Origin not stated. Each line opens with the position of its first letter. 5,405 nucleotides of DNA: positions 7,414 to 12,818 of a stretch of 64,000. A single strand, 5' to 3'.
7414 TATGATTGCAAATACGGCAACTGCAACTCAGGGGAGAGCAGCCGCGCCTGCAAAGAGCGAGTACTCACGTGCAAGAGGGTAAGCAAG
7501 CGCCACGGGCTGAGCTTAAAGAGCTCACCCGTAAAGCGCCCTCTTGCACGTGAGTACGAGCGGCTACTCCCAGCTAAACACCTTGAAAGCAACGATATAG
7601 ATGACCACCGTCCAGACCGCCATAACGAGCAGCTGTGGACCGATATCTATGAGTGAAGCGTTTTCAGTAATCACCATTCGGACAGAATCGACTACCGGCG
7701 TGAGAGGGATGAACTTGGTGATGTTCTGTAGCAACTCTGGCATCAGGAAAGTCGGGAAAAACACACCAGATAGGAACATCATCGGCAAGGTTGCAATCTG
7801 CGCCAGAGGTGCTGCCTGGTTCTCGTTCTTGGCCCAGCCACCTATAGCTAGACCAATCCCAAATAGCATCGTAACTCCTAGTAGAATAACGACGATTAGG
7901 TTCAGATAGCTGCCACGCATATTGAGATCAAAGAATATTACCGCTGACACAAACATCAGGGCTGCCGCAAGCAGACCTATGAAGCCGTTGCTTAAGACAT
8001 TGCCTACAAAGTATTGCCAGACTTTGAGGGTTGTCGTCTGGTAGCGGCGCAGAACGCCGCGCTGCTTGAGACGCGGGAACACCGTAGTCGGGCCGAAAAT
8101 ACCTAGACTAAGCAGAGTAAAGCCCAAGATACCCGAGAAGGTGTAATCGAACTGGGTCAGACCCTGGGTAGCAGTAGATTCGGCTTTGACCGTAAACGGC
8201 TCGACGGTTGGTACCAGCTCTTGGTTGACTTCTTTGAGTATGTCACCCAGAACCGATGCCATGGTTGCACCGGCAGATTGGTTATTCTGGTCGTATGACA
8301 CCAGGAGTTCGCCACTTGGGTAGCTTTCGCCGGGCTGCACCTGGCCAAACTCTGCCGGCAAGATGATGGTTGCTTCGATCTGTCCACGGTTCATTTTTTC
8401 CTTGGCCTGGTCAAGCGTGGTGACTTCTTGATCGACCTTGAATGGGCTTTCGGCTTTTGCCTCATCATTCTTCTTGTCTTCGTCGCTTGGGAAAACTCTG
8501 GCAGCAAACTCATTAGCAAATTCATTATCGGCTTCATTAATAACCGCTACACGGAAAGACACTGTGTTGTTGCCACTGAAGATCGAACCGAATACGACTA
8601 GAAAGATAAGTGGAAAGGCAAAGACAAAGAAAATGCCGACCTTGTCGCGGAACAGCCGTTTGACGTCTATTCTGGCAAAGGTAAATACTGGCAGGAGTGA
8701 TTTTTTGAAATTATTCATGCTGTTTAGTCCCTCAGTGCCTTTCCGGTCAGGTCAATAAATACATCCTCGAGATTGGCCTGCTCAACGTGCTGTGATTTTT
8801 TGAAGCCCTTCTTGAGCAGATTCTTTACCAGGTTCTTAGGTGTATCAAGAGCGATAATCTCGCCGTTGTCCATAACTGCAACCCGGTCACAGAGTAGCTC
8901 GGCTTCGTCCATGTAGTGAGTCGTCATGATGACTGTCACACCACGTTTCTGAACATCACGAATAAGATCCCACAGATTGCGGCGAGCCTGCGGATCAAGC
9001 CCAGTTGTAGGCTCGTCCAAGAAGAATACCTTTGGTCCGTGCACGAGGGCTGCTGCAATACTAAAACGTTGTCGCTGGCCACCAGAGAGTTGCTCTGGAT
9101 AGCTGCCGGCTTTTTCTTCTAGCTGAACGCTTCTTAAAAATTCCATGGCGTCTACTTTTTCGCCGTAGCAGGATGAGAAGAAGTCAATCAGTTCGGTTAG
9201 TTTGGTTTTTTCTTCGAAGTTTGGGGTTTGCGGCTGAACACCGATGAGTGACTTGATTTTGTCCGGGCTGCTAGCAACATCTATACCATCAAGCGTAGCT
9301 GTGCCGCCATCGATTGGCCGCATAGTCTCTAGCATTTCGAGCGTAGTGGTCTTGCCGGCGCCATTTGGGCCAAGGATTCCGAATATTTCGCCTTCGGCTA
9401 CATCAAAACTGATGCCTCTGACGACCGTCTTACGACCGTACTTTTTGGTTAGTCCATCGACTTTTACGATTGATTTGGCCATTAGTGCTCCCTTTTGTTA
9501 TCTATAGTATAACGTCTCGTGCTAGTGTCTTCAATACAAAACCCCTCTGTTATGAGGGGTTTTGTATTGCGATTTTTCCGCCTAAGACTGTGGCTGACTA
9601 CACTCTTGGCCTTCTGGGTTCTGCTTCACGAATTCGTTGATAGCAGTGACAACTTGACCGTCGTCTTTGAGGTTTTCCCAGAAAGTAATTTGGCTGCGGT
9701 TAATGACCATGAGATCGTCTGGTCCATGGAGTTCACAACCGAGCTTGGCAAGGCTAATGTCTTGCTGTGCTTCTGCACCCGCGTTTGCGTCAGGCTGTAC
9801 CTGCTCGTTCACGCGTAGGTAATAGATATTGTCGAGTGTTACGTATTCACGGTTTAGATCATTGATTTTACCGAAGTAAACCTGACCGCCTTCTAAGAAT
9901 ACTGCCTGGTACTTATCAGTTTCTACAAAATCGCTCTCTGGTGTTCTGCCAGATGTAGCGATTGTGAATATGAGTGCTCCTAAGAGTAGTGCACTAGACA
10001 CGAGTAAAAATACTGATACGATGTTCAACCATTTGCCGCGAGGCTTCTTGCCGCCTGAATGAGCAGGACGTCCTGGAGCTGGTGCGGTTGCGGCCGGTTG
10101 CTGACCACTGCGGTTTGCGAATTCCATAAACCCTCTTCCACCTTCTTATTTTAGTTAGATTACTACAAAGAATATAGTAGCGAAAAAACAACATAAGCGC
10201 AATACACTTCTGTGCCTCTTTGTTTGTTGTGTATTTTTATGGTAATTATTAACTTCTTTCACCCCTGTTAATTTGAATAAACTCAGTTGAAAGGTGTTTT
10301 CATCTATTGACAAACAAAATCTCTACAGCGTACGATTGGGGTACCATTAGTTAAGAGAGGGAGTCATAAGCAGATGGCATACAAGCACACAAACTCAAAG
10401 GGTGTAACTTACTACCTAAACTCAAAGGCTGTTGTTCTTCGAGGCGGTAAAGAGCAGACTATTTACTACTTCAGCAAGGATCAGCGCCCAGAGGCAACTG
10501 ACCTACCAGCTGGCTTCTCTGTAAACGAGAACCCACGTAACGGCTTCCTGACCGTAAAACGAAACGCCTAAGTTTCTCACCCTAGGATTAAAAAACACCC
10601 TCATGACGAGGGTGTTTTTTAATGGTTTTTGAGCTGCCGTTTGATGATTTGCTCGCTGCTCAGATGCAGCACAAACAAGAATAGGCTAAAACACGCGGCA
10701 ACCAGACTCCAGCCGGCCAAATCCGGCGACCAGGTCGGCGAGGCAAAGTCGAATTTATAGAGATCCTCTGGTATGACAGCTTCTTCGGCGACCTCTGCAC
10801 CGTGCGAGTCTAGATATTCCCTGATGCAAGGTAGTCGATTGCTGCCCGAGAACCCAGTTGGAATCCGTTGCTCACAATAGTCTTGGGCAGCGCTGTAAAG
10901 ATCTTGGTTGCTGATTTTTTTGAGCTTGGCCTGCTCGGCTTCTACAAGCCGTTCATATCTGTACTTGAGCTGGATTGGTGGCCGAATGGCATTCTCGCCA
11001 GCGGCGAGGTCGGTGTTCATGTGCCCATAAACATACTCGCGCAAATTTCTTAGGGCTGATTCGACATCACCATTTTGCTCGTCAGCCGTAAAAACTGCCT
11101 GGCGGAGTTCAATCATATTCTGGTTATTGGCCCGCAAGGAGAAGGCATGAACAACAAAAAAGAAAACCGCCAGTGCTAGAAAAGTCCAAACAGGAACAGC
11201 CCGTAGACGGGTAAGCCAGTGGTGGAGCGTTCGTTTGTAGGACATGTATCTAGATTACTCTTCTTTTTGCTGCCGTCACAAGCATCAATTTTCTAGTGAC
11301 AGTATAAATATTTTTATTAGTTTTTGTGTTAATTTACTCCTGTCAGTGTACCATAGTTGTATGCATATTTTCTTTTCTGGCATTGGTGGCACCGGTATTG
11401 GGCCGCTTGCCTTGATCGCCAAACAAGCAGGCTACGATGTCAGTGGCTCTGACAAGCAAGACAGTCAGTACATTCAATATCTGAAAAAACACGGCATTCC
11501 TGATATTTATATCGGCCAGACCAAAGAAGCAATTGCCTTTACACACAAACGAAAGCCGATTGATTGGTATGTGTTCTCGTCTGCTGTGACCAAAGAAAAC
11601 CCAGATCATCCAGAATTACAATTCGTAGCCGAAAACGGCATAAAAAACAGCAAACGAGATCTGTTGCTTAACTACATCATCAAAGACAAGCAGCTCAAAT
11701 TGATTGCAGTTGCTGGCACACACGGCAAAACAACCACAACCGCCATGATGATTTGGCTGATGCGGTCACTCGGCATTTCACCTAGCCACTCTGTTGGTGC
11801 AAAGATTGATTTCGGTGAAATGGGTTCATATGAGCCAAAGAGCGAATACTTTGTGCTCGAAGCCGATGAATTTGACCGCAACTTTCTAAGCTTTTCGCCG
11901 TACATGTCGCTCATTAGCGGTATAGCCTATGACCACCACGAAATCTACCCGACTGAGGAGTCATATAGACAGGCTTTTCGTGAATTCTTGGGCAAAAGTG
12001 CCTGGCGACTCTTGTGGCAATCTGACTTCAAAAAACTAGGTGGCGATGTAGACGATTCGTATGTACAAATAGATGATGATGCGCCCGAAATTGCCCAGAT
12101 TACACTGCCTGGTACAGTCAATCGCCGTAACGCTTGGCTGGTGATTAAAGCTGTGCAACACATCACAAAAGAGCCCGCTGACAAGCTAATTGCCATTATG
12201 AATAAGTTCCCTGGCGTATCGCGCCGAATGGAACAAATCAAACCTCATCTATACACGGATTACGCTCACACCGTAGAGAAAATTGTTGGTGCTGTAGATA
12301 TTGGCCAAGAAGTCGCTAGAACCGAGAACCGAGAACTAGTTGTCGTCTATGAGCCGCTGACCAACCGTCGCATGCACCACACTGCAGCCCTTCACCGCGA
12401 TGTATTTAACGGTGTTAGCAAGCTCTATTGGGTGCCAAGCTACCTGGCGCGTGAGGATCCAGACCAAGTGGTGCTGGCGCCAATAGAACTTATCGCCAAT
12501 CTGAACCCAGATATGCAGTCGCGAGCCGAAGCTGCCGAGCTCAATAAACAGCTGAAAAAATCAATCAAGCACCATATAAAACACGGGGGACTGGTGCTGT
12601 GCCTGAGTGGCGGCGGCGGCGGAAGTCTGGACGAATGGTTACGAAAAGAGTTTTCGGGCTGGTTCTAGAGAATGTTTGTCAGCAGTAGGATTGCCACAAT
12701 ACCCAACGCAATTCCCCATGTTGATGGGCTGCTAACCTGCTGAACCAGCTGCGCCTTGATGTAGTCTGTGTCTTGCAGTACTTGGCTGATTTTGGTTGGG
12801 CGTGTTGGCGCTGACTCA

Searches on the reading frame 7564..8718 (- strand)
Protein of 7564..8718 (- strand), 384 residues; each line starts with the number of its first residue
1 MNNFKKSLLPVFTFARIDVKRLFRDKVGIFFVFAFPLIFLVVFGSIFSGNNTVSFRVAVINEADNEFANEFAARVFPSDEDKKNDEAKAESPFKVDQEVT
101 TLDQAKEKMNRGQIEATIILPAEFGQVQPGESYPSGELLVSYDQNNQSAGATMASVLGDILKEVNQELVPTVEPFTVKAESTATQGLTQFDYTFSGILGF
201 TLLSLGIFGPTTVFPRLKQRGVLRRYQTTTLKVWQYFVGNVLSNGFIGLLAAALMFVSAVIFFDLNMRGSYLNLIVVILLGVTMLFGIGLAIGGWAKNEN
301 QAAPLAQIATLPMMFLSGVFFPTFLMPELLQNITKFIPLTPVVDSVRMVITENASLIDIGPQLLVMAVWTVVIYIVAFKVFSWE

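Call 73: search_protein_families(library=pfam, proteins=[window:7564-8718:-], max_evalue=0.0001)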
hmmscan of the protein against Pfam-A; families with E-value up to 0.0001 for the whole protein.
window:7564-8718:- (384 aa): 3 families
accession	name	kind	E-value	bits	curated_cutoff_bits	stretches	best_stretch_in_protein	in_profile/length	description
PF12698.13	ABC2_membrane_3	-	1.2e-43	150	31.6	1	26-378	1-346/347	ABC-2 family transporter protein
PF01061.29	ABC2_membrane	-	1.1e-23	84.4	26.9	1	190-349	51-209/211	ABC-2 type transporter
PF12679.13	ABC2_membrane_2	-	2.7e-06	27.3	27.2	1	14-382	3-279/283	ABC-2 family transporter protein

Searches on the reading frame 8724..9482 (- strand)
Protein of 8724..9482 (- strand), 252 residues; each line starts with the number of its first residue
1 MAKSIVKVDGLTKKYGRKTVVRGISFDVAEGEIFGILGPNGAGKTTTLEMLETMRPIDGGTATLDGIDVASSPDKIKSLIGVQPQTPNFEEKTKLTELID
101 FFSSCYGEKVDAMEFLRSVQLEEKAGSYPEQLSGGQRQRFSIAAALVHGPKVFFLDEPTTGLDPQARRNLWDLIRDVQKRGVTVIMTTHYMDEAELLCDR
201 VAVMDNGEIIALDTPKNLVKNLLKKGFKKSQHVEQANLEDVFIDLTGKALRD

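Call 73: search_protein_families(library=pfam, proteins=[window:8724-9482:-], max_evalue=0.0001)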
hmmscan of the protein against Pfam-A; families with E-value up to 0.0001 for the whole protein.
window:8724-9482:- (252 aa): 4 families
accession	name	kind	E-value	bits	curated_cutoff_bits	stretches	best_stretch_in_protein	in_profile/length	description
PF00005.33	ABC_tran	-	3.4e-28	99.4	25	1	22-160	2-137/137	ABC transporter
PF13304.12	AAA_21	-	3.7e-17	63.8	27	1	115-189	221-298/304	AAA domain, putative AbiEii toxin, Type IV TA system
PF02463.25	SMC_N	-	6.5e-06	26.2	40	0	122-192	127-200/220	RecF/RecN/SMC N terminal domain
PF13175.12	AAA_15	-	3e-05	24.3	32.1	0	151-189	330-369/374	AAA ATPase domain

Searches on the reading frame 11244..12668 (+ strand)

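Call 73: search_protein_families(library=pfam, proteins=[window:11244-12668:+], max_evalue=0.0001)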
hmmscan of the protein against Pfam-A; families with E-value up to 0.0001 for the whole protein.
window:11244-12668:+ (474 aa): 2 families
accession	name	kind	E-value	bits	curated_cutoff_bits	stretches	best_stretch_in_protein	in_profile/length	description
PF01225.30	Mur_ligase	-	2.5e-13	50.7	21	1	41-148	1-93/95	Mur ligase family, catalytic domain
PF08245.18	Mur_ligase_M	-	7.5e-08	33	24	1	156-249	1-110/200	Mur ligase middle domain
